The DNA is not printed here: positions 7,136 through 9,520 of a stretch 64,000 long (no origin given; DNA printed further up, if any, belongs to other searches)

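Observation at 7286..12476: Three-part membrane glycosylation module: GT-C membrane protein, polyprenyl-phosphate GT2, small anchored protein, YfhO-like GT-C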

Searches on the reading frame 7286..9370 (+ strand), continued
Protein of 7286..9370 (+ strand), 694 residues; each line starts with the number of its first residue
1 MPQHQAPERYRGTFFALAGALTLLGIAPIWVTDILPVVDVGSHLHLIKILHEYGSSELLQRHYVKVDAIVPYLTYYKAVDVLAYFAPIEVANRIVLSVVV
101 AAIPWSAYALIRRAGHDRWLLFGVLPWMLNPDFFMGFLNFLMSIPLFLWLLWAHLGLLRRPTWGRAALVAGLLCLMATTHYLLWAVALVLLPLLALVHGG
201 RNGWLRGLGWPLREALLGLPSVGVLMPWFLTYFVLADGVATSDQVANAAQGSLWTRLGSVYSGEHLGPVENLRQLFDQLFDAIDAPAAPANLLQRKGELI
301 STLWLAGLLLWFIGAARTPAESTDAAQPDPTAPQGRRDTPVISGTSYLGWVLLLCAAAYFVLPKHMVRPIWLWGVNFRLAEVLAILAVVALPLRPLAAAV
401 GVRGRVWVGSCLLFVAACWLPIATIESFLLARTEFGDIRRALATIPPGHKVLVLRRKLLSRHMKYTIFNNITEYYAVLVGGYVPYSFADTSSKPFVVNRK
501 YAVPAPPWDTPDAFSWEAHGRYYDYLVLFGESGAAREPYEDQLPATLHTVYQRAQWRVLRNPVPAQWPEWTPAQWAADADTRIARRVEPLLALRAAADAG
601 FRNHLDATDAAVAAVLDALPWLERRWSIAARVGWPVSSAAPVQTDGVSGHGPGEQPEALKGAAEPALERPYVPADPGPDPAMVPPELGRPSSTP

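Call 56: search_protein_families(library=pfam, proteins=[L024:7995-10019:-, L024:12512-13639:+, L024:13643-15712:+, L025:8172-9851:-, L025:12992-15616:+, L028:13030-15873:+, L029:11812-13476:-, L040:8159-9808:+, L040:11879-12931:+, L040:12935-18472:+], max_evalue=0.001)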
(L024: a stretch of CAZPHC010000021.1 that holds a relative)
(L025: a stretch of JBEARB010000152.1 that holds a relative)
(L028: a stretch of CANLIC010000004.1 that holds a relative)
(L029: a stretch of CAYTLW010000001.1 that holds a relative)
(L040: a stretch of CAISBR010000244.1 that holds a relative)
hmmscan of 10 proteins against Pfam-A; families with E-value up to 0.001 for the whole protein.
L024:7995-10019:- (675 aa): 4 families
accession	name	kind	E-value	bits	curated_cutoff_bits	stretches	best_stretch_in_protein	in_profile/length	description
PF00890.30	FAD_binding_2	-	8.5e-95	318.8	20.4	1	140-526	1-414/414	FAD binding domain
PF02910.25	Succ_DH_flav_C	-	5.7e-17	62.3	20.8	1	577-669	2-100/130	Fumarate reductase flavoprotein C-term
PF01266.30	DAO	-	1.1e-05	25.6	27.9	1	140-267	1-117/353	FAD dependent oxidoreductase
PF07992.20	Pyr_redox_2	-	3.5e-05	23.8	26.1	0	139-244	1-87/291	Pyridine nucleotide-disulphide oxidoreductase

L024:12512-13639:+ (376 aa): 1 family
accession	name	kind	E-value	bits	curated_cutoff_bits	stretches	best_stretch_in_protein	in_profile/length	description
PF02163.28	Peptidase_M50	-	1.9e-14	54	27.2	2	78-152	3-105/221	Peptidase family M50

L024:13643-15712:+ (690 aa): 3 families
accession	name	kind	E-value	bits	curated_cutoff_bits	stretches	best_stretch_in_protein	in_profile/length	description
PF13646.12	HEAT_2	-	2.8e-26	92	27.7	3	426-494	8-76/88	HEAT repeats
PF03130.22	HEAT_PBS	-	4e-07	30.4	20.9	0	496-522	1-27/27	PBS lyase HEAT-like repeat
PF02985.28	HEAT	-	0.00051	20.5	23.5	0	425-441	8-24/31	HEAT repeat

L025:8172-9851:- (560 aa): 4 families
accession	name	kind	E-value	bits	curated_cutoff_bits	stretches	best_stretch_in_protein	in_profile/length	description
PF00890.30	FAD_binding_2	-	1.1e-94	318.4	20.4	1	25-411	1-414/414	FAD binding domain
PF02910.25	Succ_DH_flav_C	-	6.1e-17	62.2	20.8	1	462-554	2-100/130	Fumarate reductase flavoprotein C-term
PF01266.30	DAO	-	3e-08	34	27.9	1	25-158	1-121/353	FAD dependent oxidoreductase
PF07992.20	Pyr_redox_2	-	9.4e-07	29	26.1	0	24-57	1-31/291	Pyridine nucleotide-disulphide oxidoreductase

L025:12992-15616:+ (875 aa): 3 families
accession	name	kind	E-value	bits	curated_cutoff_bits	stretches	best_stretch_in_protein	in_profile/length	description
PF13646.12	HEAT_2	-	1.6e-31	108.9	27.7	5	638-717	4-84/88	HEAT repeats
PF03130.22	HEAT_PBS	-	5.1e-10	39.3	20.9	0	681-707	1-27/27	PBS lyase HEAT-like repeat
PF02985.28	HEAT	-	1.3e-05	25.4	23.5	0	610-626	8-24/31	HEAT repeat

L028:13030-15873:+ (948 aa): 2 families
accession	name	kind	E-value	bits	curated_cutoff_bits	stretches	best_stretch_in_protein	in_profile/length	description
PF13646.12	HEAT_2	-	2.7e-23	82.5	27.7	2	721-790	14-84/88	HEAT repeats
PF03130.22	HEAT_PBS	-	0.00015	22.4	20.9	0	691-716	1-26/27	PBS lyase HEAT-like repeat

L029:11812-13476:- (555 aa): 0 families

L040:8159-9808:+ (550 aa): 0 families

L040:11879-12931:+ (351 aa): 1 family
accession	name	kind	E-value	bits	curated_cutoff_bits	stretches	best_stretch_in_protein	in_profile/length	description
PF02163.28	Peptidase_M50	-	1.3e-14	54.5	27.2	2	127-178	161-215/221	Peptidase family M50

L040:12935-18472:+ (1846 aa): 28 families (the best 25 are shown)
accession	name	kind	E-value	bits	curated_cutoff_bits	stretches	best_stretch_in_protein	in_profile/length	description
PF00005.33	ABC_tran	-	6.5e-34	117.9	25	0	825-876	85-136/137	ABC transporter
PF17760.6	UvrA_inter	-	2.1e-24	85.9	23.3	2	1123-1209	18-103/109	UvrA interaction domain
PF02463.25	SMC_N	-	2.1e-21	76.8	40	0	38-569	26-209/220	RecF/RecN/SMC N terminal domain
PF13304.12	AAA_21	-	1.1e-17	65.5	27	0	494-562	234-303/304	AAA domain, putative AbiEii toxin, Type IV TA system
PF13555.12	AAA_29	-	1e-14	54.4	27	0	1534-1553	24-46/61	P-loop containing region of AAA domain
PF20703.3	nSTAND1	-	4.2e-13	50.1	27.1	0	1518-1558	19-59/379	Novel STAND NTPase 1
PF03193.22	RsgA_GTPase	-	4.6e-12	46.5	30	0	1510-1553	85-127/174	RsgA GTPase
PF13671.12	AAA_33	-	8.6e-12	46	27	0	654-671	3-20/143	AAA domain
PF13481.12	AAA_25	-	2.9e-11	43.8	27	0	995-1022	29-56/195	AAA domain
PF13476.12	AAA_23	-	9.5e-11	43.1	27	0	979-1015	2-35/201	AAA domain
PF17755.6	UvrA_DNA-bind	-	1.7e-10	41.6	23.2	1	314-378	1-65/110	UvrA DNA-binding domain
PF13191.12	AAA_16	-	7.9e-10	39.9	32.6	0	36-102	24-84/167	AAA ATPase domain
PF14258.12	DUF4350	-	1.9e-09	38.5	30.4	0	835-938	8-97/181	Domain of unknown function (DUF4350)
PF13238.12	AAA_18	-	6.6e-09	36.7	29.4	0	1536-1552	2-18/128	AAA domain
PF01443.25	Viral_helicase1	-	2.6e-08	34.4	21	0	1536-1555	2-21/228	Viral superfamily 1 RNA helicase core domain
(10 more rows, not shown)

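Call 59: search_protein_families(library=pfam, proteins=[L003:10823-13207:-], max_evalue=0.1)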
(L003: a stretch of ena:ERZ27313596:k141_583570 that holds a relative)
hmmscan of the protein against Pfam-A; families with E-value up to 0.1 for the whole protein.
L003:10823-13207:- (794 aa): 1 family
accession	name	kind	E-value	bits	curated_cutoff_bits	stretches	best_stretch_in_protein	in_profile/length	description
PF13231.12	PMT_2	-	6.3e-07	30.2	26.1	1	96-255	1-156/160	Dolichyl-phosphate-mannose-protein mannosyltransferase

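Call 63: search_protein_representatives(alignment_id=A2)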
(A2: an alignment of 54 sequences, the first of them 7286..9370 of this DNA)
Query: 54 sequences, 671 profile positions. Proteins with E-value up to 0.001 (for the whole library): 3756; up to 1e-10: 1211; up to 1e-30: 90. The best 150 are listed.
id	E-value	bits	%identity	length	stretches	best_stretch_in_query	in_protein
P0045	7.1e-295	996.1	-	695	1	5-647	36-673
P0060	1.8e-293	991.5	-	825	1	6-615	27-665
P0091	2.4e-249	845.7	-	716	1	6-654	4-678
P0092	3.2e-207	706.5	-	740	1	9-646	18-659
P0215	6.7e-185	632.7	-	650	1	10-637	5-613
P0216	2.1e-168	578.2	-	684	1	8-572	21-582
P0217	5.6e-162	557.0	-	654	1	44-609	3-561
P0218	7.7e-161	553.2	-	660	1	6-583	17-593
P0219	1.1e-154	532.8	-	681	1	11-612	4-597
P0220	2.5e-143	495.3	-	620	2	272-606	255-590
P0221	4.7e-141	487.8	-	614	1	12-580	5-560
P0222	8.1e-135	467.2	-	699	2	269-590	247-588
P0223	1.1e-132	460.1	-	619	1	5-573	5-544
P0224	1.7e-130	452.9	-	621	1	12-571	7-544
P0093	4.1e-128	445.0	-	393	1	15-264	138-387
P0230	6.3e-48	180.1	-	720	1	18-564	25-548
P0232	5.5e-41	157.1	-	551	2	11-190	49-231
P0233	2.0e-40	155.3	-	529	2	12-204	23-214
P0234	5.3e-40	153.9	-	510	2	12-238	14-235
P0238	7.5e-39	150.1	-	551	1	18-563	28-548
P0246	1.1e-37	146.2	-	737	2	21-234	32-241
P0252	2.9e-35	138.2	-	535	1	13-561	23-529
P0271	5.7e-33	130.6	-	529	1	25-534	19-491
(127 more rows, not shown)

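Call 65: search_protein_families(library=pfam, alignment_id=A3, max_evalue=0.01)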
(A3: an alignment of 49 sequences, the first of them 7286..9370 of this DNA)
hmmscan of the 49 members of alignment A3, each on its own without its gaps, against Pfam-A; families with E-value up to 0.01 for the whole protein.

A. member 1, window:7286-9370:+ (694 aa): 0 families

B. families by the number of members that match (of 49 scanned): 4 families
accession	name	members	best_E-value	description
PF19451.5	DUF5989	1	0.0002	Family of unknown function (DUF5989)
PF19529.4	DUF6057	1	0.0002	Family of unknown function (DUF6057)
PF09913.15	DUF2142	1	0.0034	Predicted membrane protein (DUF2142)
PF20176.3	DUF6541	1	0.0086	Family of unknown function (DUF6541)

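Call 66: search_protein_families(library=ncbifam, alignment_id=A3, max_evalue=0.01)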
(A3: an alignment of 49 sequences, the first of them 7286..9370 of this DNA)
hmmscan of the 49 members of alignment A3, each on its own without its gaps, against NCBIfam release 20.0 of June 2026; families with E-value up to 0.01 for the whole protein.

A. member 1, window:7286-9370:+ (694 aa): 0 families

B. families by the number of members that match (of 49 scanned): 2 families
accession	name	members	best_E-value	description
NF049986.1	memb_Rv1678_C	1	0.0031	Rv1678 family membrane protein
NF010612.0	PRK14013.1-2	1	0.0042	hypothetical protein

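Call 67: list_cluster_members(proteins=[P0215, P0223, P0230, P0232, P0233, P0234, P0238, P0246, P0252, P0271])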
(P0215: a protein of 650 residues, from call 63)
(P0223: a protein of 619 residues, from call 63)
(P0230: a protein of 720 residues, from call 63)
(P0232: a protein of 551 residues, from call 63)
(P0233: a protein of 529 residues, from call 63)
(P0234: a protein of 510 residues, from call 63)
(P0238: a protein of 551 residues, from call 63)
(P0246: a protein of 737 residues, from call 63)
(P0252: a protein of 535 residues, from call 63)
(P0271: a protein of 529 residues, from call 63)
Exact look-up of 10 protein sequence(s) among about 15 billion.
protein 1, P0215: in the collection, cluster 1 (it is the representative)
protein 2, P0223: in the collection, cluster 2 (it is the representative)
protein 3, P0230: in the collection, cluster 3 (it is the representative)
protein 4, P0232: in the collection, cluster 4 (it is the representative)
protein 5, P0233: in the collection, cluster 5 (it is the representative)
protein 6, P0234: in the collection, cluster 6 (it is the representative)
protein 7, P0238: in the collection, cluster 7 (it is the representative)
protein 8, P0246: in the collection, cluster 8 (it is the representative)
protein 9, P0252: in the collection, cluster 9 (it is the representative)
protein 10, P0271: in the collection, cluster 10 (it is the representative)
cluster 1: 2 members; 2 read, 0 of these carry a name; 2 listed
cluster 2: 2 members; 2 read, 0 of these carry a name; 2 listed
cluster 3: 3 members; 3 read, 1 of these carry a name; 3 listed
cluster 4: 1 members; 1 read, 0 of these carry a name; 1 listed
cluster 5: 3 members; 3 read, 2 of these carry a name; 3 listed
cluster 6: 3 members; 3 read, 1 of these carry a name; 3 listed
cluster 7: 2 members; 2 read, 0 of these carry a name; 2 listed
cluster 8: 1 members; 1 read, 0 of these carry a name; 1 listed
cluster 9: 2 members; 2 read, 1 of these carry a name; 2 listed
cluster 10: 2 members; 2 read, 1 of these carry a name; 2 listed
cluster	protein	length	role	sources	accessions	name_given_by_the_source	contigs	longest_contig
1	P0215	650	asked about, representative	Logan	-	-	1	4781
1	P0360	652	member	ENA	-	-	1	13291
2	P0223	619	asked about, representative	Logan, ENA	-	-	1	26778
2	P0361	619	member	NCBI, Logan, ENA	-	-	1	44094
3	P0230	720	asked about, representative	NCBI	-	-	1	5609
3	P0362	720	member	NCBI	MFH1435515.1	MAG: hypothetical protein ABIJ56_07335 [Pseudomonadota bacterium]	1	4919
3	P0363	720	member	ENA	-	-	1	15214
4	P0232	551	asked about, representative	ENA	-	-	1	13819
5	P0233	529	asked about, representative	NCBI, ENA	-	-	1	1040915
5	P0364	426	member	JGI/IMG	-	hypothetical protein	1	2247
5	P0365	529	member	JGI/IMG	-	hypothetical protein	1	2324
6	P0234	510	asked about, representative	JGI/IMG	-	hypothetical protein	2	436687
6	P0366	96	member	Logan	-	-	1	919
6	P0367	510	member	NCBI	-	-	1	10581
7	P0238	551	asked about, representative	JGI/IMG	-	-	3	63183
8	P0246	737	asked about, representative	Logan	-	-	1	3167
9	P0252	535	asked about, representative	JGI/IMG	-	hypothetical protein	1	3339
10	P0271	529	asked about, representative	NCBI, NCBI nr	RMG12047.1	MAG: hypothetical protein D6729_17080 [Deltaproteobacteria bacterium]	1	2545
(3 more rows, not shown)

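Call 68: find_encoding_contigs(protein=P0233, flank=6000, max_places=1)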
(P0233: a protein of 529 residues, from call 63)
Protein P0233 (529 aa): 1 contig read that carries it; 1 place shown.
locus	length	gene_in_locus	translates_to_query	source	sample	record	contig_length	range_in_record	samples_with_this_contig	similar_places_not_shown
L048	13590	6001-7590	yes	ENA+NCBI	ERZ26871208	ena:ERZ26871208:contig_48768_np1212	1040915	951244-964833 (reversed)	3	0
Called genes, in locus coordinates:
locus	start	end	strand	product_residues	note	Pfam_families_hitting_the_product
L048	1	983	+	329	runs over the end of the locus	PF00535:Glycos_transf_2, PF13506:Glyco_transf_21 (weak), PF13641:Glyco_tranf_2_3, PF13632:Glyco_trans_2_3 (weak)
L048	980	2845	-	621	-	PF13522:GATase_6, PF13537:GATase_7, PF00733:Asn_synthase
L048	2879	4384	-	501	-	-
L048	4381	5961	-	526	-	-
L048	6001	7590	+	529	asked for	-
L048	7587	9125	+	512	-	-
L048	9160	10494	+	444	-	PF03023:MurJ, PF01554:MatE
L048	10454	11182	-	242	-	PF13489:Methyltransf_23, PF08241:Methyltransf_11, PF08242:Methyltransf_12 (weak), PF13649:Methyltransf_25, PF13847:Methyltransf_31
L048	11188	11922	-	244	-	PF13489:Methyltransf_23, PF08241:Methyltransf_11, PF08242:Methyltransf_12, PF13649:Methyltransf_25, PF13847:Methyltransf_31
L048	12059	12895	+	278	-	PF13489:Methyltransf_23, PF06325:PrmA (weak), PF08241:Methyltransf_11, PF08242:Methyltransf_12, PF13649:Methyltransf_25, PF13847:Methyltransf_31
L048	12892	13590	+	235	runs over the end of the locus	PF01209:Ubie_methyltran (weak), PF13489:Methyltransf_23, PF13847:Methyltransf_31, PF08241:Methyltransf_11, PF08242:Methyltransf_12, PF13649:Methyltransf_25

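Call 69: find_encoding_contigs(protein=P0234, flank=6000, max_places=1)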
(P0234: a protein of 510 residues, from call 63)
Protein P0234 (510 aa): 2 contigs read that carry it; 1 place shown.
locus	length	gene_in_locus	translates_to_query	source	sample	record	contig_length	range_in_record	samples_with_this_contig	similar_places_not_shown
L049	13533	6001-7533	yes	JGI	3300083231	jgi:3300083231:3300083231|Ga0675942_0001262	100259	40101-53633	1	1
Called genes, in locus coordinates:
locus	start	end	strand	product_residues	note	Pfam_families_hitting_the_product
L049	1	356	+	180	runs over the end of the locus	PF00376:MerR, PF13411:MerR_1, PF09278:MerR-DNA-bind (weak)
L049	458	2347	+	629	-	PF13229:Beta_helix (weak)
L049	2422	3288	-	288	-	-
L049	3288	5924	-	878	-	PF03544:TonB_C, PF13620:CarboxypepD_reg, PF13715:CarbopepD_reg_2, PF07715:Plug (weak), PF00593:TonB_dep_Rec_b-barrel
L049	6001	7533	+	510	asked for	-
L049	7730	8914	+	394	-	-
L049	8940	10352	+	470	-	-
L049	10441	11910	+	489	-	PF04616:Glyco_hydro_43 (weak)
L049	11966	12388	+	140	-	-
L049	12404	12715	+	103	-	-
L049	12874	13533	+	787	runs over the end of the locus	PF11845:Tll0287-like, PF08447:PAS_3, PF00512:HisKA, PF02518:HATPase_c, PF00072:Response_reg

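Call 75: fold_search(model_id=the predicted structure, library=pdb)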
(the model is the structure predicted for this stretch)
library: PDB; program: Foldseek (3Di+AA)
matches with E <= 10: 283; with E <= 0.001: 14
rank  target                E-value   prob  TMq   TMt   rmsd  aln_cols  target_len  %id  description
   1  5f15                  1.4e-05  1.00  0.44  0.54   8.8       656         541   10  Crystal Structure of ArnT from Cupriavidus metallidurans bound to Undecaprenyl phosphate (released 2016-02-17)
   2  8pn9_A                2.3e-05  1.00  0.38  0.40  13.2       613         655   11  Structure of human oligosaccharyltransferase OST-A complex bound to NGI-1 (released 2024-05-08)
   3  6ezn_F                3.6e-05  1.00  0.38  0.40  12.7       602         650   12  Cryo-EM structure of the yeast oligosaccharyltransferase (OST) complex (released 2018-01-17)
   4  6ftg_5                3.6e-05  1.00  0.39  0.41  13.4       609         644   13  Subtomogram average of OST-containing ribosome-translocon complexes from canine rough microsomal membranes (released 2018-03-21)
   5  6c26_A                4.5e-05  1.00  0.37  0.39  12.4       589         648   12  The Cryo-EM structure of a eukaryotic oligosaccharyl transferase complex (released 2018-01-31)
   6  6s7o_A                8.7e-05  1.00  0.36  0.37  13.8       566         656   13  Cryo-EM structure of human oligosaccharyltransferase complex OST-A (released 2019-12-18)
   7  7oci_F                1.8e-04  1.00  0.39  0.42  11.8       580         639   13  Cryo-EM structure of yeast Ost6p containing oligosaccharyltransferase complex (released 2022-02-16)
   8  5ezm                  2.4e-04  1.00  0.40  0.50   9.4       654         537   12  Crystal Structure of ArnT from Cupriavidus metallidurans in the apo state (released 2016-02-17)
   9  8b6l_I                2.8e-04  1.00  0.37  0.37  13.2       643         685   12  Subtomogram average of the human Sec61-TRAP-OSTA-translocon (released 2022-12-07)
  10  9n9j_I                4.1e-04  1.00  0.33  0.33  13.1       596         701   12  Structure of a GRP94 folding intermediate engaged with a CCDC134- and FKBP11-bound secretory translocon (released 2025-11-19)
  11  6gxc_A                4.3e-04  1.00  0.35  0.34  11.0       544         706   12  Bacterial oligosaccharyltransferase PglB in complex with an inhibitory peptide and a reactive lipid-linked oligosaccha (released 2018-11-14)
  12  8agb_A                5.6e-04  1.00  0.35  0.37  12.4       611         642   12  Structure of yeast oligosaccharylransferase complex with lipid-linked oligosaccharide bound (released 2022-12-07)
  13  5ogl_A                6.4e-04  1.00  0.35  0.34  10.7       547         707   11  Structure of bacterial oligosaccharyltransferase PglB in complex with an acceptor peptide and an lipid-linked oligosac (released 2017-10-25)
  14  6s7t_A                7.0e-04  1.00  0.38  0.37  10.2       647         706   10  Cryo-EM structure of human oligosaccharyltransferase complex OST-B (released 2019-12-18)
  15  9dlh                  1.7e-03  1.00  0.36  0.40   8.5       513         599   15  donor substrate analog-bound AftB (released 2025-06-25)
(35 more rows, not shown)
